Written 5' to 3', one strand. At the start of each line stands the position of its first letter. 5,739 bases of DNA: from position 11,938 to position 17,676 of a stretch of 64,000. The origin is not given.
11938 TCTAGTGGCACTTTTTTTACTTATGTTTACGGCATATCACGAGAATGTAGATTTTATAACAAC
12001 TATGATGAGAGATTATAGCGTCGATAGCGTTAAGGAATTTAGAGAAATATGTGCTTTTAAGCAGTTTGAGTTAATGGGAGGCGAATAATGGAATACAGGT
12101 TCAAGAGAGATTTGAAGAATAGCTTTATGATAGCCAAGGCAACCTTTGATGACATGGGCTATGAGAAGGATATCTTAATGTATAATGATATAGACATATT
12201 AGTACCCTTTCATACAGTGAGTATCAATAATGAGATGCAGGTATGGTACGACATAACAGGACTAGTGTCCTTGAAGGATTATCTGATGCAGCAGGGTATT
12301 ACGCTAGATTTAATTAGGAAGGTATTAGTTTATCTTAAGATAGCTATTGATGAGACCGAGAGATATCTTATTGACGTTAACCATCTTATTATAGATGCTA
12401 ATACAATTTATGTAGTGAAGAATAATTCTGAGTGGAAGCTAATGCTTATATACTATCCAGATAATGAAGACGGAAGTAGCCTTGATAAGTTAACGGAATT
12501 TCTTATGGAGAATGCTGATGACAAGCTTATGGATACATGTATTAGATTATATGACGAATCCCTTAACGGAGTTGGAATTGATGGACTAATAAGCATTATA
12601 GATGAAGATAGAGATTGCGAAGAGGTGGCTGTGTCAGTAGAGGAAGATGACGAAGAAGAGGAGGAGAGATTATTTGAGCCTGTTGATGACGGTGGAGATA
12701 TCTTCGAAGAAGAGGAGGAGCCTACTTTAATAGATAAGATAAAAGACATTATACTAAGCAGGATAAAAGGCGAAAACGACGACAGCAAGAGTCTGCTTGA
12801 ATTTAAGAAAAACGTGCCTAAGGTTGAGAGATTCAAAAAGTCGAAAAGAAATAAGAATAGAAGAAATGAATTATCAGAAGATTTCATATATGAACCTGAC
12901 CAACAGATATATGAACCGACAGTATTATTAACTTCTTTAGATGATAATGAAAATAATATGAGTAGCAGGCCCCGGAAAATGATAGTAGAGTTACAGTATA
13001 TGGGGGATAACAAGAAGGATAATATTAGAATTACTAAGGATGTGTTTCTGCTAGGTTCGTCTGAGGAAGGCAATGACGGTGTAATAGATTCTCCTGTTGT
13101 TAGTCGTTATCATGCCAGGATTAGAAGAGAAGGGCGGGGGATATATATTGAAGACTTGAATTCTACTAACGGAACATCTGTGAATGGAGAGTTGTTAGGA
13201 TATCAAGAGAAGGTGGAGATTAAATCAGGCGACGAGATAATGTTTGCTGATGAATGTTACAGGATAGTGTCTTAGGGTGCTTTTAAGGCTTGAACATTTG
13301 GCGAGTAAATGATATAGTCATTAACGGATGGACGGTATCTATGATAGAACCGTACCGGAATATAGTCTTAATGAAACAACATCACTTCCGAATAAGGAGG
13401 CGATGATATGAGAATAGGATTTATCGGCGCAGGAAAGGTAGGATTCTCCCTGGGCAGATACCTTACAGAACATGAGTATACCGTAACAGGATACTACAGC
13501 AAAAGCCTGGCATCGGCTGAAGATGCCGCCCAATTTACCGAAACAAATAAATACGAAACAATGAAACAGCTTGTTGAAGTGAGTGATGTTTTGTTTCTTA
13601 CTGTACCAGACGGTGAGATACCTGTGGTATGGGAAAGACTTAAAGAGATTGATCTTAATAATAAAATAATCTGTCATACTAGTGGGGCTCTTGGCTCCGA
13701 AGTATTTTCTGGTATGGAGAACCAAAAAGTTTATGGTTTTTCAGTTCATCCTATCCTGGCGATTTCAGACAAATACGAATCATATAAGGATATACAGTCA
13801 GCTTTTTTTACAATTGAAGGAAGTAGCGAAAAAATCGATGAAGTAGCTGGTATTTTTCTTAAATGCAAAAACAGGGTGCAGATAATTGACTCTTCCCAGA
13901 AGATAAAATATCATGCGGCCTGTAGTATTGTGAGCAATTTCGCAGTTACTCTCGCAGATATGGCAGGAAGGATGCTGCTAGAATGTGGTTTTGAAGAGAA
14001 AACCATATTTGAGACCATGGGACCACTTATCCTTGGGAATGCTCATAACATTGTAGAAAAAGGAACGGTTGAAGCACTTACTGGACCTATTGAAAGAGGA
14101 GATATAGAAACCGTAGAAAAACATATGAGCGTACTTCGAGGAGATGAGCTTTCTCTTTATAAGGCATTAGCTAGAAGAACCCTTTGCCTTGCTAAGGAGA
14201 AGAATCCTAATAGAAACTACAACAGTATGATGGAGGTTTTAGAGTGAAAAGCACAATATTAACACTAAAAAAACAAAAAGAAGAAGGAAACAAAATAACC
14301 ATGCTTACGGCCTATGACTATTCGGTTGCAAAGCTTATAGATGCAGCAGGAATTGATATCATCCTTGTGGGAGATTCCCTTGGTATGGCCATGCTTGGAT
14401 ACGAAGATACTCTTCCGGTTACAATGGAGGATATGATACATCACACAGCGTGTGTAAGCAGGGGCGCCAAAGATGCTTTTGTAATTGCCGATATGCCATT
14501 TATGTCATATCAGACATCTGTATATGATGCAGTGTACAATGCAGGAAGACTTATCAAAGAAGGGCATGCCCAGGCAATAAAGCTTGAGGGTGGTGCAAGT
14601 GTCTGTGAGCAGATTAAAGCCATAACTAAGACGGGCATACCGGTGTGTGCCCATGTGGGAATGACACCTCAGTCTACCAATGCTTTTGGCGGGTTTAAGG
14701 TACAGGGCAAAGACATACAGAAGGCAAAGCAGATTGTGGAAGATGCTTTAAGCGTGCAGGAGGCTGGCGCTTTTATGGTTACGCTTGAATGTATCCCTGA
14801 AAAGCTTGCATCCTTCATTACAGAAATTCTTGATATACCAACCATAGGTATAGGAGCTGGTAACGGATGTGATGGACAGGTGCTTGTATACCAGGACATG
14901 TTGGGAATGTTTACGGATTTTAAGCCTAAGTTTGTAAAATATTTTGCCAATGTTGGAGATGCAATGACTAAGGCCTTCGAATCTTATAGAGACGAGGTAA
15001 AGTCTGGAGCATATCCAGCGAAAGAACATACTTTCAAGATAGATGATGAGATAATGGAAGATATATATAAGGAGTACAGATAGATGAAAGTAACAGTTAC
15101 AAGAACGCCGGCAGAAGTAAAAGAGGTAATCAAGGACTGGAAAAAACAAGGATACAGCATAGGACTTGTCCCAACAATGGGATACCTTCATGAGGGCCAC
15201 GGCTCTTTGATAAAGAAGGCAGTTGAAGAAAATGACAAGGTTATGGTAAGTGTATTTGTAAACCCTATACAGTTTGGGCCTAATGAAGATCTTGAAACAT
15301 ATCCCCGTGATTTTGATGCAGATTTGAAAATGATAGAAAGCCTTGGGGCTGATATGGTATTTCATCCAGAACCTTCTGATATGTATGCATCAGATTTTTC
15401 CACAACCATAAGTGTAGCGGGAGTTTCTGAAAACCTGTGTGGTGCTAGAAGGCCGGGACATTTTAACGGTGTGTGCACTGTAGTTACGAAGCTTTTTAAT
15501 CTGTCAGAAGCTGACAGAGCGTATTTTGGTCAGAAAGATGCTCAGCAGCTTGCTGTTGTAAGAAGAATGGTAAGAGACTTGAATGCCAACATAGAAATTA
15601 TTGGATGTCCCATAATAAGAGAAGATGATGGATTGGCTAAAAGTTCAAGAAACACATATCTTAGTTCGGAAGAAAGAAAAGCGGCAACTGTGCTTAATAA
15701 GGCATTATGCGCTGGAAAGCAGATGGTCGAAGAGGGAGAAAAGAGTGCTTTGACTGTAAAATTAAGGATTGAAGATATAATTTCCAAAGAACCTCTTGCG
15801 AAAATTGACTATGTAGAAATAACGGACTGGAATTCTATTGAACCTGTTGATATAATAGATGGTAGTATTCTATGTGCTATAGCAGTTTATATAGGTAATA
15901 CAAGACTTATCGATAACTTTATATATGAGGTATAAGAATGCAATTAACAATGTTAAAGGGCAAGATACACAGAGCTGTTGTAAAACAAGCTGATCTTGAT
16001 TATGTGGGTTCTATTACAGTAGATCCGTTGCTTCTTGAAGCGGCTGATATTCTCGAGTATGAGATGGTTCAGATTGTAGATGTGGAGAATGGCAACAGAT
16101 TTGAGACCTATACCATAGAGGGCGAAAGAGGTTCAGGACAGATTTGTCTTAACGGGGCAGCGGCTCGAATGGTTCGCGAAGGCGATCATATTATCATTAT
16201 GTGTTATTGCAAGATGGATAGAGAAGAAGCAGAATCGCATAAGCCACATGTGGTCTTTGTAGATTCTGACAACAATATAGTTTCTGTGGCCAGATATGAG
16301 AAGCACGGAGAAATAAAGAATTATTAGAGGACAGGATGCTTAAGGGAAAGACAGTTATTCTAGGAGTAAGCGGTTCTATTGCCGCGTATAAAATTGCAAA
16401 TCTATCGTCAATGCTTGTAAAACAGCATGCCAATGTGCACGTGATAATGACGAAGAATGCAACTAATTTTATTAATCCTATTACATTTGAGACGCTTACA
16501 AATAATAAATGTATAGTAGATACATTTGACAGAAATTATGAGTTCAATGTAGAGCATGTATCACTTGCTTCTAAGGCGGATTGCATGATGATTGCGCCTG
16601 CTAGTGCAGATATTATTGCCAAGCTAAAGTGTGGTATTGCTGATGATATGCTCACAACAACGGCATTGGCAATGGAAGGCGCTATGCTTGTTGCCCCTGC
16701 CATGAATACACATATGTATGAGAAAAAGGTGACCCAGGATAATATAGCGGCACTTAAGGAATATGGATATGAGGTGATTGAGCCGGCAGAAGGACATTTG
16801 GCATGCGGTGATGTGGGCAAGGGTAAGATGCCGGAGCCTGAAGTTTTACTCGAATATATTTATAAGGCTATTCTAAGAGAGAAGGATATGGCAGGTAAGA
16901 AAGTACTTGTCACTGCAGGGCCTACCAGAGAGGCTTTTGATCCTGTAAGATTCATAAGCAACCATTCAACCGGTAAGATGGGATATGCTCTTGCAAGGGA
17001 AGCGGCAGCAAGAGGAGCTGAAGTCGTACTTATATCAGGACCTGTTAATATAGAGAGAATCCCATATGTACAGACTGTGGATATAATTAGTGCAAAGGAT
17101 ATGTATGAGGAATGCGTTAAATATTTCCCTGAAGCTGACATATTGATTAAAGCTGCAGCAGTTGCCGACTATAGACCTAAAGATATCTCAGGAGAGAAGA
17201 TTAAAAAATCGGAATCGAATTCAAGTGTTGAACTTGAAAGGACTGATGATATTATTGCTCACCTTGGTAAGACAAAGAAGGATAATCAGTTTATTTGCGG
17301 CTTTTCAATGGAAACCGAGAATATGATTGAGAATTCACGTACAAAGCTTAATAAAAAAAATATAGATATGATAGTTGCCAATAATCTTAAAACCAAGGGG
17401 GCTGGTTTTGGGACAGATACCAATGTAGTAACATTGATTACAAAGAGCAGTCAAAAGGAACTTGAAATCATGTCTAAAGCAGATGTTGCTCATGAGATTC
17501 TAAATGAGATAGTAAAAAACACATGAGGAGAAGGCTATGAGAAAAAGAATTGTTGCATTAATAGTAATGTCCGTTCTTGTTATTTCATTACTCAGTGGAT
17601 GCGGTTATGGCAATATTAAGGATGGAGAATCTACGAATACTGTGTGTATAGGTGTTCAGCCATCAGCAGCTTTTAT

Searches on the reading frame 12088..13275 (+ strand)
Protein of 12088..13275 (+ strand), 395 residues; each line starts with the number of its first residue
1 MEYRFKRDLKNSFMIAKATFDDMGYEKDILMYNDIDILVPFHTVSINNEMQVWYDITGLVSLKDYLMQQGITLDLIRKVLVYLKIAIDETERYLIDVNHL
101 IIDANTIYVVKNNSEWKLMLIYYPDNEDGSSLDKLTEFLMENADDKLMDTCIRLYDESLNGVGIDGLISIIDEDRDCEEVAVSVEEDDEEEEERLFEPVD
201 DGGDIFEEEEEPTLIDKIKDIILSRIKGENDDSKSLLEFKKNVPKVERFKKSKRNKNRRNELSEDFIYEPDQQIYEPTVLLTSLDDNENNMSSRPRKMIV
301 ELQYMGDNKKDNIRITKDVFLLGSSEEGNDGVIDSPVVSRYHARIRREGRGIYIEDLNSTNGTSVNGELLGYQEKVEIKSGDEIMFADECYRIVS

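Call 66: search_protein_families(library=pfam, proteins=[window:12088-13275:+], max_evalue=0.000001)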
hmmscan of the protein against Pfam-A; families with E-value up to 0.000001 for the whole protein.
window:12088-13275:+ (395 aa): 3 families
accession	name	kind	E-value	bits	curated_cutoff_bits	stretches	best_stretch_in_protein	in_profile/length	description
PF19909.4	DUF6382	-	2.1e-30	106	26.7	1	5-159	1-159/163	Domain of unknown function (DUF6382)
PF00498.31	FHA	-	7.3e-19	68.4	20.7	1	322-386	3-66/67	FHA domain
PF16697.10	Yop-YscD_cpl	-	2.2e-08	34.7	33.2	1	305-384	4-81/94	Inner membrane component of T3SS, cytoplasmic domain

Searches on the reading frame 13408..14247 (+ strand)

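Call 66: search_protein_families(library=pfam, proteins=[window:13408-14247:+], max_evalue=0.000001)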
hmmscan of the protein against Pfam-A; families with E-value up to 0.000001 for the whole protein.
window:13408-14247:+ (279 aa): 3 families
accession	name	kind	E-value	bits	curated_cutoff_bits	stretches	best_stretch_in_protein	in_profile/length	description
PF10728.14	DUF2520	-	1.8e-36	125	25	1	133-258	2-125/125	Domain of unknown function (DUF2520)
PF10727.15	Rossmann-like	-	1.8e-14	54.1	23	1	2-115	16-131/131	Rossmann-like domain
PF03807.23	F420_oxidored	-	3.5e-09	37.6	21.6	1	2-88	1-88/94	NADP oxidoreductase coenzyme F420-dependent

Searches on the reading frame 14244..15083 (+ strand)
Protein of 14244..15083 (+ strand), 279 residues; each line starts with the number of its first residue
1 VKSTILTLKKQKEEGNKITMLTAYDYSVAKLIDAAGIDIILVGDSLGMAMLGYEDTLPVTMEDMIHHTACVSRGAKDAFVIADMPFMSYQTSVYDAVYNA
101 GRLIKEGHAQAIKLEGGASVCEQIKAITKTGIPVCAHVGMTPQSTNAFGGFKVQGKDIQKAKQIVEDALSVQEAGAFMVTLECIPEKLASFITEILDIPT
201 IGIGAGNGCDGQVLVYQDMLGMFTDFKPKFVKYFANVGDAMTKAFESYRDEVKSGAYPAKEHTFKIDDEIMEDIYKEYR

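Call 66: search_protein_families(library=pfam, proteins=[window:14244-15083:+], max_evalue=0.000001)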
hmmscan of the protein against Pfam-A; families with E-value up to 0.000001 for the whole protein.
window:14244-15083:+ (279 aa): 1 family
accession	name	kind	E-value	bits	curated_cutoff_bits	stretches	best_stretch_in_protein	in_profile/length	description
PF02548.21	Pantoate_transf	-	2.8e-120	401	28.7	1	3-259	2-258/259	Ketopantoate hydroxymethyltransferase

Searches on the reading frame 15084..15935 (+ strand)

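Call 66: search_protein_families(library=pfam, proteins=[window:15084-15935:+], max_evalue=0.000001)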
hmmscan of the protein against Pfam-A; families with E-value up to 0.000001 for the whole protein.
window:15084-15935:+ (283 aa): 1 family
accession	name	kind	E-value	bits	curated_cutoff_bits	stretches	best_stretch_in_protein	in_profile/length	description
PF02569.21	Pantoate_ligase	-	2.5e-109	365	20.7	1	5-279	2-267/268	Pantoate-beta-alanine ligase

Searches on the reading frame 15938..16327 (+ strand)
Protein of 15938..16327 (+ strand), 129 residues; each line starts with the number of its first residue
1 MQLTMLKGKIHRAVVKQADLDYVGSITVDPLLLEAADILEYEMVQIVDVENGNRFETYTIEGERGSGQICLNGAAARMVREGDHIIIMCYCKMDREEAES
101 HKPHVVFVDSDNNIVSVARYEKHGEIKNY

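Call 66: search_protein_families(library=pfam, proteins=[window:15938-16327:+], max_evalue=0.000001)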
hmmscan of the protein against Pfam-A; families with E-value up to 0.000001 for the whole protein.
window:15938-16327:+ (129 aa): 1 family
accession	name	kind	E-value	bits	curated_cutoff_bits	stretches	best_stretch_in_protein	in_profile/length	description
PF02261.22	Asp_decarbox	-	1.1e-52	177.3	25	1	1-114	1-114/115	Aspartate decarboxylase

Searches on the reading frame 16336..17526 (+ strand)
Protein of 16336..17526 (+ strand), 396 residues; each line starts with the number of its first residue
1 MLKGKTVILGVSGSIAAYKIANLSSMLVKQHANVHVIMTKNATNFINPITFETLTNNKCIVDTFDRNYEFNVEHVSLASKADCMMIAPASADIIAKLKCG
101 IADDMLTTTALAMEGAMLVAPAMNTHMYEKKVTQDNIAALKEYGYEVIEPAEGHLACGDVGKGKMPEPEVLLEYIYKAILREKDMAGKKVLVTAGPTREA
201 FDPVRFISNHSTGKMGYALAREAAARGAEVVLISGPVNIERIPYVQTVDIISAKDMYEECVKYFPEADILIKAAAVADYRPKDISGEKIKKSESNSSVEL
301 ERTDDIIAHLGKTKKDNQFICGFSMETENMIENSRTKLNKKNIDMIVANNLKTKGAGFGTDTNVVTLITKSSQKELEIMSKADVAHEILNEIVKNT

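Call 66: search_protein_families(library=pfam, proteins=[window:16336-17526:+], max_evalue=0.000001)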
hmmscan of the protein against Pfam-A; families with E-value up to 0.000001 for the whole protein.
window:16336-17526:+ (396 aa): 2 families
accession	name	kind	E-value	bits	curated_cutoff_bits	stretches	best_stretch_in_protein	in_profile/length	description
PF04127.22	DFP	-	2e-73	246.6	22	1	185-368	1-186/186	DNA/pantothenate metabolism flavoprotein C-terminal domain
PF02441.25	Flavoprotein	-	1.8e-30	106.1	22.7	1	5-175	1-158/162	Flavoprotein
